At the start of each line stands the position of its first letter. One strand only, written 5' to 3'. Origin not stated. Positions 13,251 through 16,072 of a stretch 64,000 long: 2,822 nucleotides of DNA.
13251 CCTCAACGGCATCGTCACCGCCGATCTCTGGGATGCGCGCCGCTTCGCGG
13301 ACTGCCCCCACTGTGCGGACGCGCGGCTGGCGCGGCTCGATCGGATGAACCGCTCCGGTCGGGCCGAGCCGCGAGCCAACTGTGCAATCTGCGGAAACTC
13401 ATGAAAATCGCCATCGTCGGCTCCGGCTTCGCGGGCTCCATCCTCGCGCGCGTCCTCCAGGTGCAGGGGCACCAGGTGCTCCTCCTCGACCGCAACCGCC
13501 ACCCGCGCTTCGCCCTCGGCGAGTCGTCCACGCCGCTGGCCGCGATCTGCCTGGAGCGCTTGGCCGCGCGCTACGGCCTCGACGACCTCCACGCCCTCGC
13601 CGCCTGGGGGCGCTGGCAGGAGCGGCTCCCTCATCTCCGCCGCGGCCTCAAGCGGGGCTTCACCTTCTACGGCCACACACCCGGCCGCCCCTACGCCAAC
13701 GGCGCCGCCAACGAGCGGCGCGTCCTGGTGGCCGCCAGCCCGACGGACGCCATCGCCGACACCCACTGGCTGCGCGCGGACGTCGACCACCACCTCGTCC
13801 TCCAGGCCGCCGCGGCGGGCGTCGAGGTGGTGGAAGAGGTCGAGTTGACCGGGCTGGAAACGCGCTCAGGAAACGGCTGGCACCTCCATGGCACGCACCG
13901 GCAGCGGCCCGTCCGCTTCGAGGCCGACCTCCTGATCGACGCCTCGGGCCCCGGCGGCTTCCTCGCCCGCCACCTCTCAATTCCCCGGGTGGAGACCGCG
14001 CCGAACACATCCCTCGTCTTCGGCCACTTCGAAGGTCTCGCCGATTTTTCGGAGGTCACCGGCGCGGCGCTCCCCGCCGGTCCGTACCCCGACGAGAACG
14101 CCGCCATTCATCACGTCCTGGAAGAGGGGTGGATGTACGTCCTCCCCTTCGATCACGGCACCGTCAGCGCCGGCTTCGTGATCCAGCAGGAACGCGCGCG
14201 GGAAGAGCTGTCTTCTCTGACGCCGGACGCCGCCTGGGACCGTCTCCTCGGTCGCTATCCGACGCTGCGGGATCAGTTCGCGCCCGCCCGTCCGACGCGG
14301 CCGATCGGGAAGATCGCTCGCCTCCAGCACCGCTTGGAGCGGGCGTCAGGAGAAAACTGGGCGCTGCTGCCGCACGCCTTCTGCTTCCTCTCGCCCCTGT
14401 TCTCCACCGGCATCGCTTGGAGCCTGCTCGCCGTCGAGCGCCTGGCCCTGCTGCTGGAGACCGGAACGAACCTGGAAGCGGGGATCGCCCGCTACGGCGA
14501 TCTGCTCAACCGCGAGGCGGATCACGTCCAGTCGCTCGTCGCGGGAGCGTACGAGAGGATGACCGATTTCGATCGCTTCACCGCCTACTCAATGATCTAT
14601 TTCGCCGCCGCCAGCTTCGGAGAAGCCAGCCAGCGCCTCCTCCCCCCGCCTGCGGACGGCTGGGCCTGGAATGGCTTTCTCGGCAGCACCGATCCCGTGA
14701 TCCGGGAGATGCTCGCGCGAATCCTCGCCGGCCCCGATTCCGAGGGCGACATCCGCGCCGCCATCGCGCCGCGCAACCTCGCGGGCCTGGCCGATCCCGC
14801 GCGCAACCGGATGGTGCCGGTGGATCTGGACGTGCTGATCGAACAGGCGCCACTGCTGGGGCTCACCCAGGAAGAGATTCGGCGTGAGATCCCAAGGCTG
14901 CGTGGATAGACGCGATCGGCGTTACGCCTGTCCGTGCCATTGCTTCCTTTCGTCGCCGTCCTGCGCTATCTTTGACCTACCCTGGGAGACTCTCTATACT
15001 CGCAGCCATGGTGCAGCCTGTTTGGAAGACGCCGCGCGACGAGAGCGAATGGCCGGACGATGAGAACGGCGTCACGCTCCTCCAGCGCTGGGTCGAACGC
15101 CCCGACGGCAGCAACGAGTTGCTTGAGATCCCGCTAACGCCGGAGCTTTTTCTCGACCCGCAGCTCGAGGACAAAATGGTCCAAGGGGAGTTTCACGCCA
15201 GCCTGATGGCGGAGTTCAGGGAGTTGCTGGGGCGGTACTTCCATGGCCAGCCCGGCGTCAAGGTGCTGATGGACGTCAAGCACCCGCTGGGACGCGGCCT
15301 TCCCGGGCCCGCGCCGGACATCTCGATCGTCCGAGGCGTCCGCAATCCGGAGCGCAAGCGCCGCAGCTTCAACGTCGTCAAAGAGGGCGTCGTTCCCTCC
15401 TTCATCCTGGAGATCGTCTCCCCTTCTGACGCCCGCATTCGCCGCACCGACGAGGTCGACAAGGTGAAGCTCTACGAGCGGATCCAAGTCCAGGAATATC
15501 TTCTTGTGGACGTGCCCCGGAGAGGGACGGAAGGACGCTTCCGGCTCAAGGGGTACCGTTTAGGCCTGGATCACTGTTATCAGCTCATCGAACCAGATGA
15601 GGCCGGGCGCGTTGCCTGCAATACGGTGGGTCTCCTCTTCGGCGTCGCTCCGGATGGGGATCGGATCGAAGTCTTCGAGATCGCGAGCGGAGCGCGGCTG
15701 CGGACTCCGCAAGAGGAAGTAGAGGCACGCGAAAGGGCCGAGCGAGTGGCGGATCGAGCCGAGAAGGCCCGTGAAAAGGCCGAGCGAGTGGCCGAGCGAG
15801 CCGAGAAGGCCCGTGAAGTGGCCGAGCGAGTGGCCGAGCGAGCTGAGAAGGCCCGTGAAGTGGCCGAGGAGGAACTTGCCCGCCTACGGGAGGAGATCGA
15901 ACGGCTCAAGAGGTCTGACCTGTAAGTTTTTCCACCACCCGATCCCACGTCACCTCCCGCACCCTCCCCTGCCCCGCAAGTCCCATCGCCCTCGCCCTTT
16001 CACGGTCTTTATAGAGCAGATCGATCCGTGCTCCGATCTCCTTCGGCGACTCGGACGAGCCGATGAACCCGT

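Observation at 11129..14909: Tightly coupled three-gene cassette: nucleophile-less AsnB-like amidoligase, radical-SAM-like CX3CX2C protein and halogenase-family flavoprotein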

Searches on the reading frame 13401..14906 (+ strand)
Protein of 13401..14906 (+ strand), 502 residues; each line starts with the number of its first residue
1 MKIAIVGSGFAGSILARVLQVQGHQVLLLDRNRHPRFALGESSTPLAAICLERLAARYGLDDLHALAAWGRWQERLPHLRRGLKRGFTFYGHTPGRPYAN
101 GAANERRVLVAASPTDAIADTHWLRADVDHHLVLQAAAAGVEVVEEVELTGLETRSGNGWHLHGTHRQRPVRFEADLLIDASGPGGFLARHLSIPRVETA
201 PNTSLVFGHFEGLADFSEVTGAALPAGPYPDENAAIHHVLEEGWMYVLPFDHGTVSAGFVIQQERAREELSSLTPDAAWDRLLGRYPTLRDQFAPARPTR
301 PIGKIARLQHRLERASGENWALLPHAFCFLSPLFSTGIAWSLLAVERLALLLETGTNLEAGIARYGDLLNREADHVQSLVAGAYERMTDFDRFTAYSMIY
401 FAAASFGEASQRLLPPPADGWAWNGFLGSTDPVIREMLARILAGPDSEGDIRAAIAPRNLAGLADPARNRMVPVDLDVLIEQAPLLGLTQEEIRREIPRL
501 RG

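Call 9: search_protein_families(library=pfam, proteins=[window:13401-14906:+], max_evalue=0.01)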
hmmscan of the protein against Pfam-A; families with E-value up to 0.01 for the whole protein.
window:13401-14906:+ (502 aa): 8 families
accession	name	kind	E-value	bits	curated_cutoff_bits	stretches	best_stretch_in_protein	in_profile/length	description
PF04820.20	Trp_halogenase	-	4.5e-17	62.5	21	2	125-385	157-387/458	Tryptophan halogenase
PF01266.30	DAO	-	5.1e-10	39.9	27.9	1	2-259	1-269/353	FAD dependent oxidoreductase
PF01494.25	FAD_binding_3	-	6.5e-06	26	22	1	2-200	3-175/349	FAD binding domain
PF13450.12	NAD_binding_8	-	9.5e-06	26.2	21.9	1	5-35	1-31/68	NAD(P)-binding Rossmann-like domain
PF03721.20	UDPG_MGDP_dh_N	-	0.00089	19.3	27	1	1-49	1-49/187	UDP-glucose/GDP-mannose dehydrogenase family, NAD binding domain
PF12831.13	FAD_oxidored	-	0.0025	17.6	27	1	3-189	2-151/416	FAD dependent oxidoreductase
PF02558.23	ApbA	-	0.0046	17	22.2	1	3-34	1-32/150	Ketopantoate reductase PanE/ApbA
PF07992.20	Pyr_redox_2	-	0.0065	16.4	26.1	0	1-38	1-39/291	Pyridine nucleotide-disulphide oxidoreductase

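Call 10: search_protein_families(library=ncbifam, proteins=[window:13401-14906:+], max_evalue=0.01)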
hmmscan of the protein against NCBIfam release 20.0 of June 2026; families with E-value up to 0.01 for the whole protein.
window:13401-14906:+ (502 aa): 26 families (the best 25 are shown)
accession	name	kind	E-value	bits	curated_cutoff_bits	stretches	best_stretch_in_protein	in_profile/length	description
NF033113.0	halo_ClmS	equivalog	5.8e-23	81.2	900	2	124-339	105-308/570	chloramphenicol-biosynthetic FADH2-dependent halogenase CmlS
NF049967.1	QhpG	equivalog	7.4e-18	64.7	240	2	125-342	84-276/423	flavin-dependent monooxygenase QhpG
TIGR02032.1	GG-red-SF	subfamily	3.1e-15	56.7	158.8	2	125-344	90-289/297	geranylgeranyl reductase family protein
NF038174.1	maturase_GoxB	equivalog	8.7e-10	38.2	400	2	2-61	2-61/358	glycine oxidase maturase GoxB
NF038171.1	maturase_LodB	equivalog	8.3e-09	35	400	1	125-384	99-345/361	lysine-epsilon-oxidase maturase LodB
NF045655.1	MkRedMenJ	equivalog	5.1e-05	22.4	700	1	2-57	6-62/406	menaquinone reductase MenJ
NF041080.1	DGGGPL_reductase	equivalog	6.9e-05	21.9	580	0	3-35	4-36/447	digeranylgeranylglycerophospholipid reductase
TIGR03197.1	MnmC_Cterm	equivalog_domain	0.00017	20.8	174.2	1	2-52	1-49/400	FAD-dependent 5-carboxymethylaminomethyl-2-thiouridine(34) oxidoreductase MnmC1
NF002480.1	PRK01747.1-1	equivalog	0.0002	19.9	540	1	2-50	250-296/645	bifunctional tRNA (5-methylaminomethyl-2-thiouridine)(34)-methyltransferase MnmC2/FAD-dependent 5-carboxymethylaminomethyl-2-thiouridine(34)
NF041297.1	UDPGDh_AglM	equivalog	0.00051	19.1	670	1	1-69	1-69/429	UDP-glucose 6-dehydrogenase AglM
TIGR01988.1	Ubi-OHases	subfamily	0.00051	19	224.65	0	3-36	2-36/387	ubiquinone biosynthesis hydroxylase, UbiH/UbiF/VisC/COQ6 family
NF006409.0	PRK08655.1-3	equivalog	0.0015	18.2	310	1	1-34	1-35/290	prephenate dehydrogenase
TIGR03026.1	NDP-sugDHase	subfamily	0.002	17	189.8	1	1-33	1-33/413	nucleotide sugar dehydrogenase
NF007042.0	PRK09496.3-5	equivalog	0.0023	16.7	467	1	1-35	1-35/466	Trk system potassium transporter TrkA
NF045599.1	bili_reduct_long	exception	0.0026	16.1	750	1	2-34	383-415/641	bilirubin reductase, long form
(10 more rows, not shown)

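Call 20: search_solved_structures(query=window:13401-14906:+, max_evalue=1, show_alignments=2)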
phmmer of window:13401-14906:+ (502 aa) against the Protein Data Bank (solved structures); distinct sequences matched with E-value up to 1: 30.
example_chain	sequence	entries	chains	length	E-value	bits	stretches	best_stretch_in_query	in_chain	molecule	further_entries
6bzt_A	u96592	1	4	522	8.8e-38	133.8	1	3-413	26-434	Halogenase PltM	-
6bza_A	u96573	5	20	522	1e-37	133.6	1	3-413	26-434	Halogenase PltM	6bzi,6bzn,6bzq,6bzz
7xgb_A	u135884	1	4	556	5.4e-35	124.6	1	3-348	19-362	Tetracycline 7-halogenase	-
7v0b_A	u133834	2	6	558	5.5e-35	124.6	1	3-348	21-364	Tetracycline 7-halogenase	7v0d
3i3l_A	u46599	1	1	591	1.6e-16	63.7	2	125-343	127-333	Alkylhalidase CmlS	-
8zop_A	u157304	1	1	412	5.7e-15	58.6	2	167-342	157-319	Halogenase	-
3e1t_A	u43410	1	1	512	1.3e-13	54.1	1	3-347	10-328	Halogenase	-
5bva_A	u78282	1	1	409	2.2e-13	53.3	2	174-347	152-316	flavin-dependent halogenase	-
5dbj_E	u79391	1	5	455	2.6e-13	53.1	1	3-345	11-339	FADH2-dependent halogenase PltA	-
5bul_A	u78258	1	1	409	2.7e-13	53.1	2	174-343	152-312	flavin-dependent halogenase triple mutant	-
3nix_A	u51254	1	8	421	3.4e-12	49.4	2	125-344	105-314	Flavoprotein/dehydrogenase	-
7fco_A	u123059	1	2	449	3.7e-12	49.3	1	3-349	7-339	ChlB4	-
8gu0_A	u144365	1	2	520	5.9e-12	48.6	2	176-343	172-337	Non-heme halogenase radH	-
5buk_A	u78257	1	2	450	4.3e-10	42.5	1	3-345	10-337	FADH2-dependent halogenase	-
1wam_A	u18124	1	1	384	0.02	17.2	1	2-34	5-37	UDP-GALACTOPYRANOSE MUTASE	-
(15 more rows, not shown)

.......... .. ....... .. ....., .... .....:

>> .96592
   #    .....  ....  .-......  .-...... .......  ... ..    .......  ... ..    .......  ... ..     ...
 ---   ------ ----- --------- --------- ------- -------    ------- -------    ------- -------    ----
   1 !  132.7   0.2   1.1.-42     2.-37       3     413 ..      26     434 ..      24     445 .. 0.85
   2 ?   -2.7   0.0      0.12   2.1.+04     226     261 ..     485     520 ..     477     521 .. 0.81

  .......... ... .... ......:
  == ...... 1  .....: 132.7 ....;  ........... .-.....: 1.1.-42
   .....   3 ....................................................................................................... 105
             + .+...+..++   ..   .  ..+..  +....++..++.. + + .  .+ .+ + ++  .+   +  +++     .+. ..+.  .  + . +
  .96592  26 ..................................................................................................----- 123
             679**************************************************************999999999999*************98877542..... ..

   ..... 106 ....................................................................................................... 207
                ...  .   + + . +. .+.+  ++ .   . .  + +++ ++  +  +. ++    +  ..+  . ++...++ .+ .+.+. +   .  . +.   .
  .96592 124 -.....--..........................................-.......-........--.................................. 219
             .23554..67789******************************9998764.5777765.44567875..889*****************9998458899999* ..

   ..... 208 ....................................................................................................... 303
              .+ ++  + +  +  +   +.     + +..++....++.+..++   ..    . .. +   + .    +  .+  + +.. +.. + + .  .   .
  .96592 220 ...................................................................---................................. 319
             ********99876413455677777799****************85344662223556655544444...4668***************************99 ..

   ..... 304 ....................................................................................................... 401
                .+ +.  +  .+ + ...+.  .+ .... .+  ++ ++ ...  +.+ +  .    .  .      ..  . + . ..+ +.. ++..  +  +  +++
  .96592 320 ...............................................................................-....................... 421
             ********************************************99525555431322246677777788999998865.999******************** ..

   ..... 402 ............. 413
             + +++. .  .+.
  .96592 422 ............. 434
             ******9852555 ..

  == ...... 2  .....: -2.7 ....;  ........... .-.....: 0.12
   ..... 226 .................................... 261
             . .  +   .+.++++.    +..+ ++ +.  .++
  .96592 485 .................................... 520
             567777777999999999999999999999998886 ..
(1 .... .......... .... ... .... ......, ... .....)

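Call 65: search_protein_families(library=padloc, proteins=[window:13401-14906:+], max_evalue=0.01)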
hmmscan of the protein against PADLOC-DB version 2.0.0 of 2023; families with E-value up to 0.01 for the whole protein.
window:13401-14906:+ (502 aa): 0 families

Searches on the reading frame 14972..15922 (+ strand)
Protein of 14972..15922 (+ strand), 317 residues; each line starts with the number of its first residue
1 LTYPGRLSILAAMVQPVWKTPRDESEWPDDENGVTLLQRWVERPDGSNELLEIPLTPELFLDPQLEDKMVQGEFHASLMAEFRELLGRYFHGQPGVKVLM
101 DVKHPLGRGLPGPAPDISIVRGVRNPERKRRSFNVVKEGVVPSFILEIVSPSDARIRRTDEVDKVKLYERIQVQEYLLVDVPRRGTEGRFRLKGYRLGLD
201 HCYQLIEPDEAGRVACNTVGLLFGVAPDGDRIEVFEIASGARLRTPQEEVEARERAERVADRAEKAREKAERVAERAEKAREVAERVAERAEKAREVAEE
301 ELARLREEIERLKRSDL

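Call 9: search_protein_families(library=pfam, proteins=[window:14972-15922:+], max_evalue=0.01)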
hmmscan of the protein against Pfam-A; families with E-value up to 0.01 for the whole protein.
window:14972-15922:+ (317 aa): 1 family
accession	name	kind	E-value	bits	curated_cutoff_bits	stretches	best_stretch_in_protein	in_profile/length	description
PF05685.18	Uma2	-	4.8e-15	55.9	27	1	62-213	19-156/172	Putative restriction endonuclease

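Call 10: search_protein_families(library=ncbifam, proteins=[window:14972-15922:+], max_evalue=0.01)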
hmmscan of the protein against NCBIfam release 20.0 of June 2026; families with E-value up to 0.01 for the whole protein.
window:14972-15922:+ (317 aa): 0 families
